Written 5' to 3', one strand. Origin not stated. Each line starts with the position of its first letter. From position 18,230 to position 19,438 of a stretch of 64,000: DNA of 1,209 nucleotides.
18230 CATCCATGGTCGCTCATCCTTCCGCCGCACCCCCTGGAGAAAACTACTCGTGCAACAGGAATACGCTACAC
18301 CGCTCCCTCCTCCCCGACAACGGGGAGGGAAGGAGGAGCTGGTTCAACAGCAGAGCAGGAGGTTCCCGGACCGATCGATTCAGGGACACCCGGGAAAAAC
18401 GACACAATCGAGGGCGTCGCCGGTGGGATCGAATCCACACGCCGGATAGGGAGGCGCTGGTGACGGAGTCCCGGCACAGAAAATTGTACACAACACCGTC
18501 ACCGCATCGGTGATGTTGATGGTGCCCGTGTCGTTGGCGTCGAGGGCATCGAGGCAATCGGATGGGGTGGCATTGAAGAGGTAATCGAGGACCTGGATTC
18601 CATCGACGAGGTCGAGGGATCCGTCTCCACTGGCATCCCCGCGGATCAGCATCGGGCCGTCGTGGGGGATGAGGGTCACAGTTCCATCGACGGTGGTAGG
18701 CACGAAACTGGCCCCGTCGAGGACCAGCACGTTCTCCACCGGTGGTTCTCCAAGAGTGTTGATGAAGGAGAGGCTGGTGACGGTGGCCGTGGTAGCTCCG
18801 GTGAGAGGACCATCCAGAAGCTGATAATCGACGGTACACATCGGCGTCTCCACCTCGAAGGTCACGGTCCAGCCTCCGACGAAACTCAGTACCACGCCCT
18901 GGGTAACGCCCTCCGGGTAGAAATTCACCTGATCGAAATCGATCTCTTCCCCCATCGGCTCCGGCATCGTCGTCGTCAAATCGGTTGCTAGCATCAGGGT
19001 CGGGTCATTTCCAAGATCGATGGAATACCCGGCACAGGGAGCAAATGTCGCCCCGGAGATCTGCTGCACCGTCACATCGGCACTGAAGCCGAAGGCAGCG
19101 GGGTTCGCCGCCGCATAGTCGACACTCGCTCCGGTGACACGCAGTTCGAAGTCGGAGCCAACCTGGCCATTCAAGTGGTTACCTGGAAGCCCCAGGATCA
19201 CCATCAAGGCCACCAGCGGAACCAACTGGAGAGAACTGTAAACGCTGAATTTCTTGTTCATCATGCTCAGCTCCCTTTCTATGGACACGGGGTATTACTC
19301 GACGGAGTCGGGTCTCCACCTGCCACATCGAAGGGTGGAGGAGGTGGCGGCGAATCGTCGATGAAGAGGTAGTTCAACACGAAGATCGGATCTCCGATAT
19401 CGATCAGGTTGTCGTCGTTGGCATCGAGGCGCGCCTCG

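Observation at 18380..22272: Cohesin-like plus dockerin-like proteins: candidate self-assembling, non-cellulosomal surface system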

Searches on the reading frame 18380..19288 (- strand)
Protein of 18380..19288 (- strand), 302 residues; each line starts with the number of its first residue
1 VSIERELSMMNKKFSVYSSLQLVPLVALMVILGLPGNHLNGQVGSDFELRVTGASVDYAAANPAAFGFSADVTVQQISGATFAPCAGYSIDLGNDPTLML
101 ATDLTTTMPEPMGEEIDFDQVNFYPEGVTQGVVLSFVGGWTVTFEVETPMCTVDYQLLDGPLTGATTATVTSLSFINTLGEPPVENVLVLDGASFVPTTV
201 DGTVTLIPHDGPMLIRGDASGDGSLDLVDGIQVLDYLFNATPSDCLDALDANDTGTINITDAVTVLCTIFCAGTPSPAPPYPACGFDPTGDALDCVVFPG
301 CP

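Call 4: search_protein_families(library=pfam, proteins=[window:18380-19288:-], max_evalue=1)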
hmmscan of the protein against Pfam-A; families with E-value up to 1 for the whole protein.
window:18380-19288:- (302 aa): 2 families
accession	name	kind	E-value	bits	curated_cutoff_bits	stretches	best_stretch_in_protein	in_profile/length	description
PF00404.24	Dockerin_1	-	0.06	14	22.9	1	217-265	2-52/57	Dockerin type I domain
PF22588.2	dCache_1_like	-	0.15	12.7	27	1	200-235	15-51/89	Histidine kinase sensor domain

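Call 5: search_protein_families(library=ncbifam, proteins=[window:18380-19288:-], max_evalue=1)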
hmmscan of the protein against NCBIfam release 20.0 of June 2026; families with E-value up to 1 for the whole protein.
window:18380-19288:- (302 aa): 1 family
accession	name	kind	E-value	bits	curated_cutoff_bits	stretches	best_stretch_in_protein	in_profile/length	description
NF049990.1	CellobisidaseCelK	equivalog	0.035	12.2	1700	1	210-264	823-877/889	cellulose 1,4-beta-cellobiosidase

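Call 6: search_solved_structures(query=window:18380-19288:-, max_evalue=10, show_alignments=2)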
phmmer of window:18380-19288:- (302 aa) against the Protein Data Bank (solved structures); distinct sequences matched with E-value up to 10: 6.
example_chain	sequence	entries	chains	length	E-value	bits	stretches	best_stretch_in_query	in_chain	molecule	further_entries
4uyp_B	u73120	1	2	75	0.031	16.6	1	215-266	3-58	Cellulosomal scaffoldin adaptor protein B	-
4uyq_B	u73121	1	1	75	0.18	14.1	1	215-265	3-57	Cellulosomal scaffoldin adaptor protein B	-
2mte_A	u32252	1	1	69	0.3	13.4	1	215-262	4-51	Cellulose 1,4-beta-cellobiosidase (reducing end) CelS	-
1daq_A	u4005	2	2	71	0.31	13.3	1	215-262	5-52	ENDOGLUCANASE SS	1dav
2y3n_B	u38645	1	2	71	0.45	12.8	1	215-267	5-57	CELLULOSOMAL FAMILY-48 PROCESSIVE GLYCOSIDE HYDROLASE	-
3qth_A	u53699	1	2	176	1.8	10.9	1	149-196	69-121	Uncharacterized protein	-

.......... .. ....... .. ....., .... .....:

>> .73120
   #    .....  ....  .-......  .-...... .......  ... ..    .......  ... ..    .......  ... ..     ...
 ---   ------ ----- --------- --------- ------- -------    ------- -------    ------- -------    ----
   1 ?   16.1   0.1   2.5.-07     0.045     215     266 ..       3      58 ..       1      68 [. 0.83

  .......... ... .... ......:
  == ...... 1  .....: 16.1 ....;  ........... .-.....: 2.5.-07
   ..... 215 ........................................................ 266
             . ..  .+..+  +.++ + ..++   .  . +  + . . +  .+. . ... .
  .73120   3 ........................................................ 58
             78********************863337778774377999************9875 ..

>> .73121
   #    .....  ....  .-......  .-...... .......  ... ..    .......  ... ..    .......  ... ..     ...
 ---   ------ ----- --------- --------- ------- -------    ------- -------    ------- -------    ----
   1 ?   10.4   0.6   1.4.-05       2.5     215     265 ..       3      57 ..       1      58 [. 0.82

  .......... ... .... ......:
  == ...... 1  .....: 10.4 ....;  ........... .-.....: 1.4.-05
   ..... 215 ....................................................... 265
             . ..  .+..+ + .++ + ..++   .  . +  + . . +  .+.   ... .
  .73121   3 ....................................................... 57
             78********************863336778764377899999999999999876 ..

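Call 12: find_homologous_proteins(query=window:18380-19264:-, max_evalue=0.001)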
Query window:18380-19264:- (294 aa): 27 proteins with E <= 0.001 among 2546 candidates.
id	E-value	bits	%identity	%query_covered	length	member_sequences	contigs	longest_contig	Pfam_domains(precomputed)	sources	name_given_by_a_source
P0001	2.2e-191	652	100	100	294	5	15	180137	-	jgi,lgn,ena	-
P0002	6.5e-164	562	86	100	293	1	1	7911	-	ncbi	-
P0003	2.6e-100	354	57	97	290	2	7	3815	-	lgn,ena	-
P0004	4.9e-100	353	57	100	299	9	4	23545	-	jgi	jgi:hypothetical protein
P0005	9.8e-94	332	54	100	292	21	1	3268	-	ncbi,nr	ncbi:MAG TPA: hypothetical protein EYQ08_08440 [Planctomycetes bacterium]|nr:hypothetical protein [P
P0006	8.9e-91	322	53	99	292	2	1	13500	-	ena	-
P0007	4.5e-90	320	53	99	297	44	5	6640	-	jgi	jgi:hypothetical protein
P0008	1.5e-81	292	47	87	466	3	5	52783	-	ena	-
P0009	5.2e-81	290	59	79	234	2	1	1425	-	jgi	jgi:hypothetical protein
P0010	3.9e-80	287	47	100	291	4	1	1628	-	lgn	-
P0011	5.7e-76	274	59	73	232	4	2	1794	-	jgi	jgi:hypothetical protein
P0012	4.1e-50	189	58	51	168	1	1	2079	-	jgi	jgi:Ca2+-binding RTX toxin-like protein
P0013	3.6e-24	104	49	28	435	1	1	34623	PF01833.31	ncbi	ncbi:MAG: IPT/TIG domain-containing protein [Planctomycetota bacterium]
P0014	4.0e-24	103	45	31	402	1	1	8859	-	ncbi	-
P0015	1.4e-20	92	42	31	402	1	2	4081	-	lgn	-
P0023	8.1e-12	63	48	27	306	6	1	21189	PF00404.25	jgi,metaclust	metaclust:\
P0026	3.6e-10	58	44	30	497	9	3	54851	PF01839.30,PF00404.25,PF13517.13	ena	-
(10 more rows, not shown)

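Call 21: predict_structure(alignment_id=A1)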
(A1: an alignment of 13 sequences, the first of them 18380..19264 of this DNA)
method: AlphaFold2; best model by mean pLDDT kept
length: 294 residues; sequences in the alignment: 13
mean_pLDDT: 69.6   pTM: 0.61
mean pLDDT of the five models: 69.6, 64.6, 64.1, 59.3, 44.7
residues with pLDDT >= 90: 44; 70-90: 126; 50-70: 63; < 50: 61
segments of 3 or more residues with pLDDT < 50: 1-20, 24-36, 265-272, 274-287, 291-294
pLDDT, mean of each block of 10 residues (from residue 1): 29 43 45 52 80 81 85 68 92 90 70 89 72 69 90 87 88 76 77 88 64 70 82 67 70 73 52 40 46 36
secondary structure, 60 per line:
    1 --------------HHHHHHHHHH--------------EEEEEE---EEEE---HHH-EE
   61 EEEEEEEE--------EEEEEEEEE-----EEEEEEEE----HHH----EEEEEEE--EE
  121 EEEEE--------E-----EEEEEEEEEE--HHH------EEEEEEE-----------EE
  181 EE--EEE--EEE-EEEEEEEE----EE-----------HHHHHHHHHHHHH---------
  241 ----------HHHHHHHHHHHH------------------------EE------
elements in order: H15-24 E39-44 E48-51 E59-68 E77-85 E91-98 E110-116 E119-125 E140-149 E161-167 E179-182 E185-187 E190-192 E194-201 H219-231 H251-262

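Call 23: search_solved_structures(query=A1, max_evalue=10, show_alignments=3)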
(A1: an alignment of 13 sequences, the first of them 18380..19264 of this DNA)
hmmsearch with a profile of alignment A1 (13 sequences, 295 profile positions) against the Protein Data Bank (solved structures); distinct sequences matched with E-value up to 10: 20.
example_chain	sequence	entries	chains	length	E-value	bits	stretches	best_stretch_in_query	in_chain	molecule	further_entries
2y3n_B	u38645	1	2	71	3.6e-05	26.5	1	207-262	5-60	CELLULOSOMAL FAMILY-48 PROCESSIVE GLYCOSIDE HYDROLASE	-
5m2o_B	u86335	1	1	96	7.5e-05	25.4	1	207-264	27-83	Group I Dockerin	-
2mte_A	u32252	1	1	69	0.00093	21.8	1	209-253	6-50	Cellulose 1,4-beta-cellobiosidase (reducing end) CelS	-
1daq_A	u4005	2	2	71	0.00098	21.8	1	209-253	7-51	ENDOGLUCANASE SS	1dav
4uyp_B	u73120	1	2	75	0.0024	20.5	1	206-260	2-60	Cellulosomal scaffoldin adaptor protein B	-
4uyq_B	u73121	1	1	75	0.0029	20.2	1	206-260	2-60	Cellulosomal scaffoldin adaptor protein B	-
5m2s_B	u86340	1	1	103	0.0033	20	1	206-230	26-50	Doc8: Type I dockerin repeat domain from family 9 glycoside hydrolase WP_009982745[Ruminoc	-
3ul4_B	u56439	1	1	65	0.0063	19.1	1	206-257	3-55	Cellulosome enzyme, dockerin type I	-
4zcu_A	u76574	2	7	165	0.026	17.1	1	204-261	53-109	Calcium-binding mitochondrial carrier protein SCaMC-1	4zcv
4n5x_A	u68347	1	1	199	0.043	16.4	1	204-260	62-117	Calcium-binding mitochondrial carrier protein SCaMC-1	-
6kg9_A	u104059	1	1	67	0.061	15.9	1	206-256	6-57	And cellulose-binding endoglucanase family 9 CelL ortholog dockerin domain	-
2yik_A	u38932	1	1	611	0.086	15.4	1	188-254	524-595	ENDOGLUCANASE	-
6kgc_B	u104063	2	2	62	0.1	15.2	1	207-256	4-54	And cellulose-binding endoglucanase family 9 CelL ortholog dockerin domain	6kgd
3l8q_A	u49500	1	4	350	0.11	15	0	58-100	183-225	Cellulosomal scaffoldin adaptor protein B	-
6kge_D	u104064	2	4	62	0.12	14.9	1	207-256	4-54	And cellulose-binding endoglucanase family 9 CelL ortholog dockerin domain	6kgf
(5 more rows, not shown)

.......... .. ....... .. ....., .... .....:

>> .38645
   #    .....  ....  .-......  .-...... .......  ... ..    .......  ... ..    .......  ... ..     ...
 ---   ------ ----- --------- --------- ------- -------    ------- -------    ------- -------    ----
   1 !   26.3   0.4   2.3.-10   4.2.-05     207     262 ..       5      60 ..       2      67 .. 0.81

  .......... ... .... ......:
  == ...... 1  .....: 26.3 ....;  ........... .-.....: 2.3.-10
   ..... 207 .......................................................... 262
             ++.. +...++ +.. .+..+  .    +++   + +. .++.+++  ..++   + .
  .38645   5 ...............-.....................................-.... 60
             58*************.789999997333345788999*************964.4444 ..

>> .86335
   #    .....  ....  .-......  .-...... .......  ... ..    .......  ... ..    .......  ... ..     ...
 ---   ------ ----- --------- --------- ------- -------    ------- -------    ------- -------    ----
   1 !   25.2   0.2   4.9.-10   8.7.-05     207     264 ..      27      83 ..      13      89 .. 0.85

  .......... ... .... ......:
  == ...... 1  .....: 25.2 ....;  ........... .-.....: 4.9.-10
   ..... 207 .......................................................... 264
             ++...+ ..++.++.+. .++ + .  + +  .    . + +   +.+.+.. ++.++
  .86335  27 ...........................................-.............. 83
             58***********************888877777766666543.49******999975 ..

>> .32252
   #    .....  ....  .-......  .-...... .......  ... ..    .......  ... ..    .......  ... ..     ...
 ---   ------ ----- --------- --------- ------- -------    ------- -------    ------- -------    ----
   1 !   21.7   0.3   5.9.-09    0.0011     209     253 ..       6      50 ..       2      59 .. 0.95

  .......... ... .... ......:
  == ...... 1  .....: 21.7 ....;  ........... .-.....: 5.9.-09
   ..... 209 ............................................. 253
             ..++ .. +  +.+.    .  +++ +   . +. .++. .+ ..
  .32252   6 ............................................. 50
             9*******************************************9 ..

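Call 44: search_protein_families(library=pfam, alignment_id=A1, max_evalue=10)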
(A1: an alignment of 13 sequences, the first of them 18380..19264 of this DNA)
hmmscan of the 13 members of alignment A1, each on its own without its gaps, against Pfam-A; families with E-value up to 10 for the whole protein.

A. member 1, window:18380-19264:- (294 aa): 2 families
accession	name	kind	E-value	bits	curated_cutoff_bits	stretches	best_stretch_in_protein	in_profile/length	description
PF00404.24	Dockerin_1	-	0.058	14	22.9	1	209-257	2-52/57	Dockerin type I domain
PF22588.2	dCache_1_like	-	0.14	12.8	27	1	192-227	15-51/89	Histidine kinase sensor domain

B. families by the number of members that match (of 13 scanned): 6 families
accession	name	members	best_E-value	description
PF00404.24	Dockerin_1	12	0.0019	Dockerin type I domain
PF19739.5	DUF6228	1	0.12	Family of unknown function (DUF6228)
PF22588.2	dCache_1_like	1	0.14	Histidine kinase sensor domain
PF13499.12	EF-hand_7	1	0.22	EF-hand domain pair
PF13405.12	EF-hand_6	1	0.26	EF-hand domain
PF13517.12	FG-GAP_3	1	1.5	FG-GAP-like repeat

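Call 61: fold_search(model_id=the predicted structure, library=pdb)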
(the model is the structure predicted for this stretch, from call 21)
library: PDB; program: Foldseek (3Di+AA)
matches with E <= 10: 1755; with E <= 0.001: 78
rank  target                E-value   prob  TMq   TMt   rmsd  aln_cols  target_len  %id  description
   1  6kgc_A                1.3e-09  1.00  0.40  0.77   3.4       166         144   13  Crystal structure of CaDoc0917(R49D)-CaCohA2 complex at pH 5.4 (released 2020-07-08)
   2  5lxv_C                1.7e-09  1.00  0.40  0.64   4.7       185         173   10  Crystal structure of Ruminococcus flavefaciens scaffoldin C cohesin in complex with a dockerin from an uncharacterized (released 2016-10-19)
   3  5lxv_A                1.8e-09  1.00  0.39  0.62   4.7       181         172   10  Crystal structure of Ruminococcus flavefaciens scaffoldin C cohesin in complex with a dockerin from an uncharacterized (released 2016-10-19)
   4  1g1k_A                2.4e-09  1.00  0.40  0.76   3.7       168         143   14  COHESIN MODULE FROM THE CELLULOSOME OF CLOSTRIDIUM CELLULOLYTICUM (released 2000-11-22)
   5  2vn5_C                3.4e-09  1.00  0.39  0.72   4.6       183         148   15  The Clostridium cellulolyticum dockerin displays a dual binding mode for its cohesin partner (released 2008-05-20)
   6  2vn6_A                3.6e-09  1.00  0.40  0.72   5.2       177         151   14  The Clostridium cellulolyticum dockerin displays a dual binding mode for its cohesin partner (released 2008-05-13)
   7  4uyp_C                4.0e-09  1.00  0.40  0.75   4.0       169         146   10  High resolution structure of the third cohesin ScaC in complex with the ScaB dockerin with a mutation in the N-termina (released 2015-04-15)
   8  2vn5_A                4.3e-09  1.00  0.40  0.77   3.5       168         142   14  The Clostridium cellulolyticum dockerin displays a dual binding mode for its cohesin partner (released 2008-05-20)
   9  6kgd_A                5.1e-09  1.00  0.40  0.76   3.3       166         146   14  Crystal structure of CaDoc0917(R49D)-CaCohA2 complex at pH 8.0 (released 2020-07-08)
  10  4dh2_C                5.4e-09  1.00  0.41  0.73   4.1       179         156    9  Crystal structure of Coh-OlpC(Cthe_0452)-Doc435(Cthe_0435) complex: A novel type I Cohesin-Dockerin complex from Clost (released 2012-11-28)
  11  6kge_A                6.1e-09  1.00  0.40  0.78   3.2       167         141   12  Crystal structure of CaDoc0917(R16D)-CaCohA2 complex at pH 5.5 (released 2020-07-08)
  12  6kgf_C                6.4e-09  1.00  0.38  0.72   3.5       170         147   12  Crystal structure of CaDoc0917(R16D)-CaCohA2 complex at pH 8.2 (released 2020-07-08)
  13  6kgf_A                9.7e-09  1.00  0.40  0.77   3.4       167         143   12  Crystal structure of CaDoc0917(R16D)-CaCohA2 complex at pH 8.2 (released 2020-07-08)
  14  5nrm_A                1.1e-08  1.00  0.40  0.78   3.5       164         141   12  Crystal structure of the sixth cohesin from Acetivibrio cellulolyticus' scaffoldin B in complex with Cel5 dockerin S51 (released 2018-01-31)
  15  4ums                  1.1e-08  1.00  0.38  0.68   4.2       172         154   12  The crystal structure of the seventh ScaB type I cohesin from Pseudobacteroides cellulosolvens (released 2015-05-06)
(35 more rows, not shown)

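Call 69: list_cluster_members(proteins=[window:18383-19264:-, window:19282-22272:-, window:165-1511:+, window:60038-61606:-])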
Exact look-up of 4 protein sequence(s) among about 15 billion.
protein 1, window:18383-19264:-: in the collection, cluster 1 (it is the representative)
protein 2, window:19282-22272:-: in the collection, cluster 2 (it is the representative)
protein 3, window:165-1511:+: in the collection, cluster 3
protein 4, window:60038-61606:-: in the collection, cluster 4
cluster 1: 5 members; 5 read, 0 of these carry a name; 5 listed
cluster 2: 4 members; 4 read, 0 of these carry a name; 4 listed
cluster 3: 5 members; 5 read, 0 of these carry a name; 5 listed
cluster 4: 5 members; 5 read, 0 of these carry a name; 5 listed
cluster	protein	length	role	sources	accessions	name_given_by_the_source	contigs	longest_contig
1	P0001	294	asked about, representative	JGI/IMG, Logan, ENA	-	-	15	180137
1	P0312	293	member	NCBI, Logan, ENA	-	-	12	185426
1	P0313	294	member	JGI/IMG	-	-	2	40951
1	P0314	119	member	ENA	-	-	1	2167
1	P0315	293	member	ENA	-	-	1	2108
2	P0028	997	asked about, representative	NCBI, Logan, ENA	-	-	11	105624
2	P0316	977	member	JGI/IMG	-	-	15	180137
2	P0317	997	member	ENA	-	-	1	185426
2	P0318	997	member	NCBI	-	-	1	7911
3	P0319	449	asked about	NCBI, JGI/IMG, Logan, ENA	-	-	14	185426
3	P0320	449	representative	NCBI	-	-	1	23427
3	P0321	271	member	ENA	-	-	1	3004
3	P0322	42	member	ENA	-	-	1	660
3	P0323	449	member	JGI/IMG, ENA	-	-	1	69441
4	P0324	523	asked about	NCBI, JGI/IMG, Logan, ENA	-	-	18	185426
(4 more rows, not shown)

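Call 75: search_protein_families(library=padloc, proteins=[window:18380-19264:-], max_evalue=0.01)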
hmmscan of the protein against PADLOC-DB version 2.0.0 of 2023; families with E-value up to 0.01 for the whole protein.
window:18380-19264:- (294 aa): 0 families
